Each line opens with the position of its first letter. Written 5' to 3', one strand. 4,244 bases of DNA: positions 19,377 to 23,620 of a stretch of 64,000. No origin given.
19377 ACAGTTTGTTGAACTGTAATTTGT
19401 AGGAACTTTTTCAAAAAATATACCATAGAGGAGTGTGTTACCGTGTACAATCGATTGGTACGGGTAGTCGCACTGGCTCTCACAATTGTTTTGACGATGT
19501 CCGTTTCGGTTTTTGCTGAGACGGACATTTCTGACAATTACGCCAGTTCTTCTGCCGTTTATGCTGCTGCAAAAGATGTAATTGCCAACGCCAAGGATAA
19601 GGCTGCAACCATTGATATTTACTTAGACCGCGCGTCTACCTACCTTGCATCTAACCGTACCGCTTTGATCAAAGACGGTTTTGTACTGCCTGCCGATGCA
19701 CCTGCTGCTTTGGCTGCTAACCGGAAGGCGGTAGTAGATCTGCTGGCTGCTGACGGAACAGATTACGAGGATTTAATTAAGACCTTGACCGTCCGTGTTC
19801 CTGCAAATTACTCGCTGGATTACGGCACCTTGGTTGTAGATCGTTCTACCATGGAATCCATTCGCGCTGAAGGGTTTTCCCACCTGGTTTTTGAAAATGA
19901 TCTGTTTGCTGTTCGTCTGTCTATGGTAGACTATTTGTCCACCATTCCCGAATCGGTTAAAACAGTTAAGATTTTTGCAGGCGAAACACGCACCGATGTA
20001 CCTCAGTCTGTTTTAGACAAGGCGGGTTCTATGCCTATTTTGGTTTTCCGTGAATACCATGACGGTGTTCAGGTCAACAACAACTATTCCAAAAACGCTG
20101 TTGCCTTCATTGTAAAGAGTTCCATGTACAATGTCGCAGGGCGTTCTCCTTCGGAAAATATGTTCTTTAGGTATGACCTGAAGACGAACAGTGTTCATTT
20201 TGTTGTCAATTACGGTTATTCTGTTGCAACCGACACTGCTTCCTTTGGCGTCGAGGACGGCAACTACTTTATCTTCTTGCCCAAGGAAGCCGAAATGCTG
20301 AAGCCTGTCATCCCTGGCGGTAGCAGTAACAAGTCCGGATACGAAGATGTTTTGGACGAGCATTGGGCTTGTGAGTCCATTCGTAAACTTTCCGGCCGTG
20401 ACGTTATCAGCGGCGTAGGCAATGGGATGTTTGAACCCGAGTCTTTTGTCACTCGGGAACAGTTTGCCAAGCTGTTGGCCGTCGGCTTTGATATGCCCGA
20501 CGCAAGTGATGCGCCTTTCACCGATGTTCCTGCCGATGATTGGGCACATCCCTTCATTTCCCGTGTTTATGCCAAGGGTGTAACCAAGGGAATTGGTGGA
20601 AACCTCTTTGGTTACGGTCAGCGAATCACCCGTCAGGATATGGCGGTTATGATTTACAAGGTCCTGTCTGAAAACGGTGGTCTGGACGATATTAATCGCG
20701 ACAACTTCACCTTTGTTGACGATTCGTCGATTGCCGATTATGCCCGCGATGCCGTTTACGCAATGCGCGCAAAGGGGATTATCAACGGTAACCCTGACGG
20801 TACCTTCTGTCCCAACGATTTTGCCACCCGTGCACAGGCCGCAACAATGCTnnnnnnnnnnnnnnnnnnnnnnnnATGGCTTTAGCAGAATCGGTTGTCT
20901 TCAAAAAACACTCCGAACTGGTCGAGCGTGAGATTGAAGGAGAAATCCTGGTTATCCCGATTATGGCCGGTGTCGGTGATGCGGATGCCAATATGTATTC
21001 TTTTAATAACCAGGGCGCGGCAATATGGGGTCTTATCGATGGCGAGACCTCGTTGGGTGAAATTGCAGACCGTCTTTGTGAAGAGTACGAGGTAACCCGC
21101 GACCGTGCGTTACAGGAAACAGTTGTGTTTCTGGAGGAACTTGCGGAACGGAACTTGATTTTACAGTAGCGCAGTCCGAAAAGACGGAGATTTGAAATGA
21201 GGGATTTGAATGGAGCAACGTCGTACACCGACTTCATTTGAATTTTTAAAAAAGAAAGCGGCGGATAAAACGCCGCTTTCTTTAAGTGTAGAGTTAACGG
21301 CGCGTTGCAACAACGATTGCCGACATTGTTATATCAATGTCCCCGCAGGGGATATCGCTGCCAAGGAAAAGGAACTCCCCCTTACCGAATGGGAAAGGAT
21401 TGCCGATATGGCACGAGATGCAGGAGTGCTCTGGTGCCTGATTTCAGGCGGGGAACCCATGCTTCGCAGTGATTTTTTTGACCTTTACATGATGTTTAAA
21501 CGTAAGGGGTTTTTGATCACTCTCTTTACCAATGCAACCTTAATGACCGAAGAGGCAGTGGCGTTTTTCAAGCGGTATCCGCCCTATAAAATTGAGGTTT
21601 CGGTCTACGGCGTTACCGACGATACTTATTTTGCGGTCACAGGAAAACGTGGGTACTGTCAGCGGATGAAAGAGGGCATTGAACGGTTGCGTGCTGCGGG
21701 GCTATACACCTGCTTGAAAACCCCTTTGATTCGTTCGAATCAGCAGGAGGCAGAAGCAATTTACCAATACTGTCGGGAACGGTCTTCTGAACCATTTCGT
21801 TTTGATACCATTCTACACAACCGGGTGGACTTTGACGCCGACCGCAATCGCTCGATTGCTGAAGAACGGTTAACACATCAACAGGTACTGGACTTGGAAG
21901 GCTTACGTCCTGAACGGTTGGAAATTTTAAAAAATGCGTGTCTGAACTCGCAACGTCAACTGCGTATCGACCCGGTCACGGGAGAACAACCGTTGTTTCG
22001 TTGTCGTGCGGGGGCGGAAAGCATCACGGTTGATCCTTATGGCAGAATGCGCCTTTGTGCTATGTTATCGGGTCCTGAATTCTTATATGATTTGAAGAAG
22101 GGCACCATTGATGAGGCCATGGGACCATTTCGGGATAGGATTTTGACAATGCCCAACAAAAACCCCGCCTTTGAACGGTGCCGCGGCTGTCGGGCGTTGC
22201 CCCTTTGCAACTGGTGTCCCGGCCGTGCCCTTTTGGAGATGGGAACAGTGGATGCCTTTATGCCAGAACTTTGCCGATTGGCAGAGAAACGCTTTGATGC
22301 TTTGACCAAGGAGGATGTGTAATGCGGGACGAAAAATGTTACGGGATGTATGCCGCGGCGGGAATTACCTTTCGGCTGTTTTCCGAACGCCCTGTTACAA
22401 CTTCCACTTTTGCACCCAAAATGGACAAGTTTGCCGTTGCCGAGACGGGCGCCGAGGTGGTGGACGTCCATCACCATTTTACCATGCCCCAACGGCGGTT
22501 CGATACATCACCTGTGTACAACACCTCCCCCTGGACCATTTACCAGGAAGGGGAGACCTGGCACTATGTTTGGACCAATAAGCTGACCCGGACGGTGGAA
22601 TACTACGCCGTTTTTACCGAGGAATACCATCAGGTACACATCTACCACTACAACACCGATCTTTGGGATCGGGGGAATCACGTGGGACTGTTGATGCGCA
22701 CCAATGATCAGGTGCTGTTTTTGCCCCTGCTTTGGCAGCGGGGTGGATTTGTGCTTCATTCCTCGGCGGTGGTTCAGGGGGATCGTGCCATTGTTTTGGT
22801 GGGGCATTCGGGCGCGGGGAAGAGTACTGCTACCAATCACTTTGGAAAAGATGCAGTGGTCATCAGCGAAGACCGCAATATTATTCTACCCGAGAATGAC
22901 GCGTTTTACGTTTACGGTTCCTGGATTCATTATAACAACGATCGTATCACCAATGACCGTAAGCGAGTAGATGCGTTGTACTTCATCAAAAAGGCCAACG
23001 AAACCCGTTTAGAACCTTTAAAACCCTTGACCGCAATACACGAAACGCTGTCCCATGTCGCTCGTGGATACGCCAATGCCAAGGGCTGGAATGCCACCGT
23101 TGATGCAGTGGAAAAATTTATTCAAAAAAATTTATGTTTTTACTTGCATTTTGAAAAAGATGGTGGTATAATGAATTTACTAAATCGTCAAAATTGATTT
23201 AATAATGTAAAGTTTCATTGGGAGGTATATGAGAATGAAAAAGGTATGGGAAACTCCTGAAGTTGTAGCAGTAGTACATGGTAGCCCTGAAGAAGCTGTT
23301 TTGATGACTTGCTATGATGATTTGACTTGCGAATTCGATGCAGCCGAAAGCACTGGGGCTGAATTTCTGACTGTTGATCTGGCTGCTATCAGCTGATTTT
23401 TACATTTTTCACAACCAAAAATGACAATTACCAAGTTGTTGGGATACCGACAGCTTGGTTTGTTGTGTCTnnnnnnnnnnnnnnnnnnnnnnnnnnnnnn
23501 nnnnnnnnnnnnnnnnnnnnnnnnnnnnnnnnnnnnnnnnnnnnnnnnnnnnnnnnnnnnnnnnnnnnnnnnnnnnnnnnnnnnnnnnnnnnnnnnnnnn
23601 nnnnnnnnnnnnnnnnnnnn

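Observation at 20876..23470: Uncharacterised RiPP-like cassette: PqqD-type recognition protein + radical-SAM/SPASM enzyme + HPr-kinase-like P-loop kinase + hidden 53-aa precursor ending in Ser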

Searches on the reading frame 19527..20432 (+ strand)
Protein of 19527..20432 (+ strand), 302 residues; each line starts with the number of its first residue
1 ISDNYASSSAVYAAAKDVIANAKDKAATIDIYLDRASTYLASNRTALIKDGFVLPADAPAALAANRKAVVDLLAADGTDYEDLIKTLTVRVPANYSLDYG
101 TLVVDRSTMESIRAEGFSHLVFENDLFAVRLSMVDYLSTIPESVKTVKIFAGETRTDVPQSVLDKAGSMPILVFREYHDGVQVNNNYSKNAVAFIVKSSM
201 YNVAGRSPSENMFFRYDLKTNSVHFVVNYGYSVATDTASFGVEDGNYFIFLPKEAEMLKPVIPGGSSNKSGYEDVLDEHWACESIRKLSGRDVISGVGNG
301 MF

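Call 80: find_homologous_proteins(query=window:19527-20432:+, max_evalue=0.001)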
Query window:19527-20432:+ (302 aa): 5 proteins with E <= 0.001 among 2239 candidates.
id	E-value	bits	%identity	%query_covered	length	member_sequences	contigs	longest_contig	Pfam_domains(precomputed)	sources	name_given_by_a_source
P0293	7.3e-193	657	100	100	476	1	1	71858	PF00395.26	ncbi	-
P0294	2.0e-127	443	68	100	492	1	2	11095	PF00395.26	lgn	-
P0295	8.0e-97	342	59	83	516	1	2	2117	PF00395.26,PF01469.25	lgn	-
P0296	1.1e-92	329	50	100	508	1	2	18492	PF00395.26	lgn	-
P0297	5.0e-75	271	51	84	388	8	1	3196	-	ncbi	-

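Call 87: predict_structure(alignment_id=A3)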
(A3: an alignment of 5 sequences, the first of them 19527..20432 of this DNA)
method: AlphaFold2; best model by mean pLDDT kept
length: 302 residues; sequences in the alignment: 5
mean_pLDDT: 74.7   pTM: 0.73
mean pLDDT of the five models: 74.7, 74.4, 73.1, 69.2, 66.1
residues with pLDDT >= 90: 78; 70-90: 132; 50-70: 47; < 50: 45
segments of 3 or more residues with pLDDT < 50: 254-283, 294-302
pLDDT, mean of each block of 10 residues (from residue 1): 62 81 83 87 88 93 91 87 86 81 96 95 87 92 95 84 80 89 82 79 61 73 71 69 62 41 27 34 49 45 31
secondary structure, 60 per line:
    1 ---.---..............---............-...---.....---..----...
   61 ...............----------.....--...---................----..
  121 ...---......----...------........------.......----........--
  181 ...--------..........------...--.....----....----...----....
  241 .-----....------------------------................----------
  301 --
elements in order: H8-21 H25-36 E38-40 H44-48 H58-75 E86-90 E99-105 H106-114 E119-123 E127-132 E146-153 H160-166 E171-178 E181-183 E192-197 H198-201 E213-217 E222-225 E230-232 E237-241 E247-250 H275-290

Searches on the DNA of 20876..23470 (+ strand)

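Call 58: search_dna_similar(query=window:20876-23470:+, collection=plasmids, mode=distant, max_rows=5)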
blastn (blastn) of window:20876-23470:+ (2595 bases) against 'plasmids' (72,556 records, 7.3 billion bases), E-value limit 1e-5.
No match.

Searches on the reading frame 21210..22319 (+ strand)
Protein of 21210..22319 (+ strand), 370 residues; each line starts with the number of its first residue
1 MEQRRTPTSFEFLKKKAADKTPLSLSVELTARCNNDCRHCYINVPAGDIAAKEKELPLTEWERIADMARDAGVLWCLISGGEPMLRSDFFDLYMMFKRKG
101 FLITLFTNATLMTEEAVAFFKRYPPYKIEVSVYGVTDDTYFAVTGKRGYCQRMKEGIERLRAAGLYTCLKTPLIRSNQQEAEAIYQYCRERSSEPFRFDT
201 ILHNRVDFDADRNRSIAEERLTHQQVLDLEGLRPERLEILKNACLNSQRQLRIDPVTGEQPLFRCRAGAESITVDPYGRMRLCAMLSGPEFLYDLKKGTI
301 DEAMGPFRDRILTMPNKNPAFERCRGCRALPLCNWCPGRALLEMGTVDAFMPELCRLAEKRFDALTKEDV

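Call 3: search_protein_families(library=ncbifam, proteins=[window:21210-22319:+], max_evalue=0.01)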
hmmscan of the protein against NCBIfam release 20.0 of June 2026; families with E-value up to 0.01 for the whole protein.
window:21210-22319:+ (370 aa): 59 families (the best 25 are shown)
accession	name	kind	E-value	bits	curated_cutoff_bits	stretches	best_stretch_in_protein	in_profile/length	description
TIGR04250.1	SCM_rSAM_ScmE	equivalog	2.3e-21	76.1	400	1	21-355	1-346/358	SynChlorMet cassette radical SAM/SPASM protein ScmE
TIGR02109.1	PQQ_syn_pqqE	equivalog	2.1e-20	73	381.35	1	20-191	4-172/358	pyrroloquinoline quinone biosynthesis protein PqqE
TIGR04055.1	rSAM_NirJ2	equivalog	1e-19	71.3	500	1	26-340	3-307/326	putative heme d1 biosynthesis radical SAM protein NirJ2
TIGR04051.1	rSAM_NirJ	equivalog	1.3e-19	70.4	515.45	1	28-200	7-175/354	heme d1 biosynthesis radical SAM protein NirJ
TIGR02668.1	moaA_archaeal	equivalog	2e-19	69.7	325.25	1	24-192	11-177/303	GTP 3',8-cyclase MoaA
TIGR04054.1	rSAM_NirJ1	equivalog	3.3e-19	68.7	650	1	26-193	39-202/387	putative heme d1 biosynthesis radical SAM protein NirJ1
TIGR04347.1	pseudo_SAM_Halo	equivalog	3.5e-19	69.4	525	1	27-225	42-237/390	TIGR04347 family pseudo-SAM/SPASM protein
TIGR04545.1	rSAM_ahbD_hemeb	equivalog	4.4e-19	69.1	500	1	27-192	4-166/339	heme b synthase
NF012164.0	AlbA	equivalog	4.4e-18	65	850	1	21-287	111-360/442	subtilosin maturase AlbA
TIGR03962.1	mycofact_rSAM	equivalog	1.2e-17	64.1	265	1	20-191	9-176/339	mycofactocin radical SAM maturase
TIGR04546.1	rSAM_ahbC_deAc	equivalog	1.3e-17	63.6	650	1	13-193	30-205/390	12,18-didecarboxysiroheme deacetylase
NF001199.0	PRK00164.2-1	equivalog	3.4e-17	62.6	231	1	23-191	12-178/308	GTP 3',8-cyclase MoaA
TIGR02666.1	moaA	equivalog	1.4e-16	60.4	284.05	1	25-202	12-193/336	GTP 3',8-cyclase MoaA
TIGR04251.1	SCM_rSAM_ScmF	equivalog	1.6e-15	57.3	400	1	27-199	8-180/353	SynChlorMet cassette radical SAM/SPASM protein ScmF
NF050035.1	rSAM_WgK_link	exception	5.8e-15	55.1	650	1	20-165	6-148/367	radical SAM/SPASM peptide maturase WgkB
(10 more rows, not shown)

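Call 4: search_protein_families(library=pfam, proteins=[window:21210-22319:+], max_evalue=0.01)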
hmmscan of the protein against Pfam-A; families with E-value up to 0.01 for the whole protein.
window:21210-22319:+ (370 aa): 1 family
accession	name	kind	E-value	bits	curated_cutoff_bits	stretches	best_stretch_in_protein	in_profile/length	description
PF04055.27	Radical_SAM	-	5.9e-21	75.8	29.5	1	28-187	2-165/166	Radical SAM superfamily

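Call 66: list_cluster_members(proteins=[P0006, window:22322-23194:+, window:21210-22319:+, window:23235-23393:+, window:28091-30550:+])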
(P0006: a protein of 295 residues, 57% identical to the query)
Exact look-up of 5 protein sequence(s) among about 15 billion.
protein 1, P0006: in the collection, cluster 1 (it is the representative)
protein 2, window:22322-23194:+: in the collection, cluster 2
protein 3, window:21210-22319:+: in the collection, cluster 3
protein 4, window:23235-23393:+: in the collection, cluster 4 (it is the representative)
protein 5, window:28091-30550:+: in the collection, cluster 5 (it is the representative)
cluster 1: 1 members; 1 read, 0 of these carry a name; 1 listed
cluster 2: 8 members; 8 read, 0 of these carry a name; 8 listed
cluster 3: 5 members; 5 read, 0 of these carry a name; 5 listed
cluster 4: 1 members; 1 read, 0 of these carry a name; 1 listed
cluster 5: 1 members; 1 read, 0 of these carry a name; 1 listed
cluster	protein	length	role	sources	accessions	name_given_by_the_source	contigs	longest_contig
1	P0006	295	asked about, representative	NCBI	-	-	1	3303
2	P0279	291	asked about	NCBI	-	-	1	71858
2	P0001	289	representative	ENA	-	-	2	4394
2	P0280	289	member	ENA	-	-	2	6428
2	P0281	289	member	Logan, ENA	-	-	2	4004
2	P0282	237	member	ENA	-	-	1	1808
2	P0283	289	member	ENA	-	-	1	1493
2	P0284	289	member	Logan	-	-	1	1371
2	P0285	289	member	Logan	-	-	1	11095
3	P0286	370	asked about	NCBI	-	-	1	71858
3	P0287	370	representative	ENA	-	-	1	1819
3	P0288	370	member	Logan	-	-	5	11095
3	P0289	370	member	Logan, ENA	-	-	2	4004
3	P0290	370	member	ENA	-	-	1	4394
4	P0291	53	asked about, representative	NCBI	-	-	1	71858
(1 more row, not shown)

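Call 76: search_solved_structures(query=window:21210-22319:+, max_evalue=0.00001)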
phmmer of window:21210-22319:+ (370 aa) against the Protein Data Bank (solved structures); distinct sequences matched with E-value up to 0.00001: 4.
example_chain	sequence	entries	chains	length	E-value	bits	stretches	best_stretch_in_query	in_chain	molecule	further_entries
6efn_A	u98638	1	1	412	4e-09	39.1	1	21-199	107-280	Sporulation killing factor maturation protein SkfB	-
2fb2_A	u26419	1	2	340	1.4e-06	30.7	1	24-235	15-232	Molybdenum cofactor biosynthesis protein A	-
1tv7_A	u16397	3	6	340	4.3e-06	29.1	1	24-202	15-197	Molybdenum cofactor biosynthesis protein A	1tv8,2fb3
5v1q_A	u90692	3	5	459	5.7e-06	28.7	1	13-123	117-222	Radical SAM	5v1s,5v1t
